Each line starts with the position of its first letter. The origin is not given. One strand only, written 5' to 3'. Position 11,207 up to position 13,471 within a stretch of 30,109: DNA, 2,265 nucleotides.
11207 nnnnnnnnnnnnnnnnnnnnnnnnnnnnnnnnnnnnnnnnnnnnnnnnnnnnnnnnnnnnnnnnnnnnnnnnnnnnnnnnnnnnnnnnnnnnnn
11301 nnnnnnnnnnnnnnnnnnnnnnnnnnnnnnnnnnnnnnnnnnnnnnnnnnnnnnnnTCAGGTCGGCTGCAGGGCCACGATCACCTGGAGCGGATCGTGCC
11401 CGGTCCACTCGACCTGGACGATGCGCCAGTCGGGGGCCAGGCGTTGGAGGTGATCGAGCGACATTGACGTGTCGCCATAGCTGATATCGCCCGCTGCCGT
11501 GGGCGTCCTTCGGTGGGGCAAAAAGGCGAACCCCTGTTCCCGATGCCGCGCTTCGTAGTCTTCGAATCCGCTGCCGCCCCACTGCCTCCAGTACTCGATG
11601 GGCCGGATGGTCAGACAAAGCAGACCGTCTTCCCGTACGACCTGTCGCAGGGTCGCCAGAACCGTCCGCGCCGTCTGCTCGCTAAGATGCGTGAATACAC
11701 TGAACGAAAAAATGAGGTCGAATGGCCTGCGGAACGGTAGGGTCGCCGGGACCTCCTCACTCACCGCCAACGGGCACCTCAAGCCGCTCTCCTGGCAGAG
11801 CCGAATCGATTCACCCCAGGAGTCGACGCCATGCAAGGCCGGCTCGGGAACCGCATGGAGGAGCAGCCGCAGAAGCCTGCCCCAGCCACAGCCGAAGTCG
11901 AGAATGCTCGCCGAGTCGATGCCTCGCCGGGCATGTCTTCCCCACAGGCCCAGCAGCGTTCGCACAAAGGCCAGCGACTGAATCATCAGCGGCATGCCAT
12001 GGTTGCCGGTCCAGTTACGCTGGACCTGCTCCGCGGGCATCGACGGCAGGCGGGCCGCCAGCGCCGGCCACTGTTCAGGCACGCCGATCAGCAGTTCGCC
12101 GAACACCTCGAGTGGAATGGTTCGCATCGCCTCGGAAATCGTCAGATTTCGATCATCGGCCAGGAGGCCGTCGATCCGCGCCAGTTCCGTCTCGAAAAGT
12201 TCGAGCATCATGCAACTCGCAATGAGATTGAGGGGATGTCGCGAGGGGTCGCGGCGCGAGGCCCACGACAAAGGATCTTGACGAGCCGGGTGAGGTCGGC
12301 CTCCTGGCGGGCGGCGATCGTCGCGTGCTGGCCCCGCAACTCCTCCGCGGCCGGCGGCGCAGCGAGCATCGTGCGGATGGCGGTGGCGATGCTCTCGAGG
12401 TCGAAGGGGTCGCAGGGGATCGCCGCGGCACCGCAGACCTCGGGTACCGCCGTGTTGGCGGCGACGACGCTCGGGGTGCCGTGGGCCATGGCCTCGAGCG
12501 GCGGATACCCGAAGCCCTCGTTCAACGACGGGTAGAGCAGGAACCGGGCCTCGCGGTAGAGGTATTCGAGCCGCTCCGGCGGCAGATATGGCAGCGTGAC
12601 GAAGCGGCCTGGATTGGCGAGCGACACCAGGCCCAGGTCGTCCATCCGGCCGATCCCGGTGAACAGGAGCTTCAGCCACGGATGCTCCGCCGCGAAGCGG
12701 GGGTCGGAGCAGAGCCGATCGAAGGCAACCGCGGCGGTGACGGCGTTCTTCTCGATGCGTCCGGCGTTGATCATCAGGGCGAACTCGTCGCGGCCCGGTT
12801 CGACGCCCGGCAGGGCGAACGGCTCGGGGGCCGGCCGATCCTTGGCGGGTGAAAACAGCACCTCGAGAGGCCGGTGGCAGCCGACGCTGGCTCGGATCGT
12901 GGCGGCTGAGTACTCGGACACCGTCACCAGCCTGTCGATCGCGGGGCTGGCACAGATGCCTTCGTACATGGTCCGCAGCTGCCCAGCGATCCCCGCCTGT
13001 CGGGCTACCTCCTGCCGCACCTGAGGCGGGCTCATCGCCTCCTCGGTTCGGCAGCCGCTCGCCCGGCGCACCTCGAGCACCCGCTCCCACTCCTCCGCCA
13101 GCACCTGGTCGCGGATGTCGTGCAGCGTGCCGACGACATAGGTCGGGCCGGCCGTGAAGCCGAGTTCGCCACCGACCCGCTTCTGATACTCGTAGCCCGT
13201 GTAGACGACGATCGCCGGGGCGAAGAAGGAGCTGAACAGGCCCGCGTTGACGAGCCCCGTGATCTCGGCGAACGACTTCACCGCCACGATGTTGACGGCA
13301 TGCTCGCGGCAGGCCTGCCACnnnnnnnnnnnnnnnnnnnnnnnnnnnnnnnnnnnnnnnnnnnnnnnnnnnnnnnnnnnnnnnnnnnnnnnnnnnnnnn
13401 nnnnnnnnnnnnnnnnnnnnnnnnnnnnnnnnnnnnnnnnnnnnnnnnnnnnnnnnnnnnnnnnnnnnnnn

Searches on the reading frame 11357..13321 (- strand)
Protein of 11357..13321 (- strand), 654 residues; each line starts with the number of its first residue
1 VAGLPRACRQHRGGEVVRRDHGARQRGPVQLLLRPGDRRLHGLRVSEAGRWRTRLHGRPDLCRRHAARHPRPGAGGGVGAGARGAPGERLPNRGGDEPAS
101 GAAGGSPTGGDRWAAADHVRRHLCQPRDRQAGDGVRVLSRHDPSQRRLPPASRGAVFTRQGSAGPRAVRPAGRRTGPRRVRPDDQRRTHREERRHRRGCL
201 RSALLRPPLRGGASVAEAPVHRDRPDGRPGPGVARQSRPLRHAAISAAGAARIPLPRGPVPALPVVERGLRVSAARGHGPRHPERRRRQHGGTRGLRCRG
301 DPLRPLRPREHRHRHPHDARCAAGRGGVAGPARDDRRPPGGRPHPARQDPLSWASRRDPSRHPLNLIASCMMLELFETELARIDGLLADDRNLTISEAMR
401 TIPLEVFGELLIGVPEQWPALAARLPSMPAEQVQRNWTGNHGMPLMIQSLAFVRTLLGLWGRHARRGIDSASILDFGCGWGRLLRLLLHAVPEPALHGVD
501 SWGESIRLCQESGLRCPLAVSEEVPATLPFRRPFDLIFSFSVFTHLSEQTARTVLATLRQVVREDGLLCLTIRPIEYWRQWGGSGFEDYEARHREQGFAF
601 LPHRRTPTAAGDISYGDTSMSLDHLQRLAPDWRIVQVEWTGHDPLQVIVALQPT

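Call 18: search_protein_families(library=pfam, proteins=[window:11357-13321:-], max_evalue=0.01)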
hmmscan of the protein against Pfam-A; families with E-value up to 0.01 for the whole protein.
window:11357-13321:- (654 aa): 7 families
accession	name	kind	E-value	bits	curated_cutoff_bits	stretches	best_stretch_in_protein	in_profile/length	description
PF13649.12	Methyltransf_25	-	5.7e-12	46.6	27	1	473-566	1-97/97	Methyltransferase domain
PF08242.18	Methyltransf_12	-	1.2e-10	42.5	30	1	474-568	1-98/98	Methyltransferase domain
PF08241.18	Methyltransf_11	-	1.4e-09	38.9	21.2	1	474-569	1-94/95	Methyltransferase domain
PF13489.12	Methyltransf_23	-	1.4e-06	28.6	27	1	468-573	21-119/164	Methyltransferase domain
PF13847.12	Methyltransf_31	-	0.00057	20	27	1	471-570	5-109/145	Methyltransferase domain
PF02353.26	CMAS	-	0.00083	19.2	27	1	472-570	65-164/273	Mycolic acid cyclopropane synthetase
PF05175.20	MTS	-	0.0083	16.2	23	0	470-519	32-81/170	Methyltransferase small domain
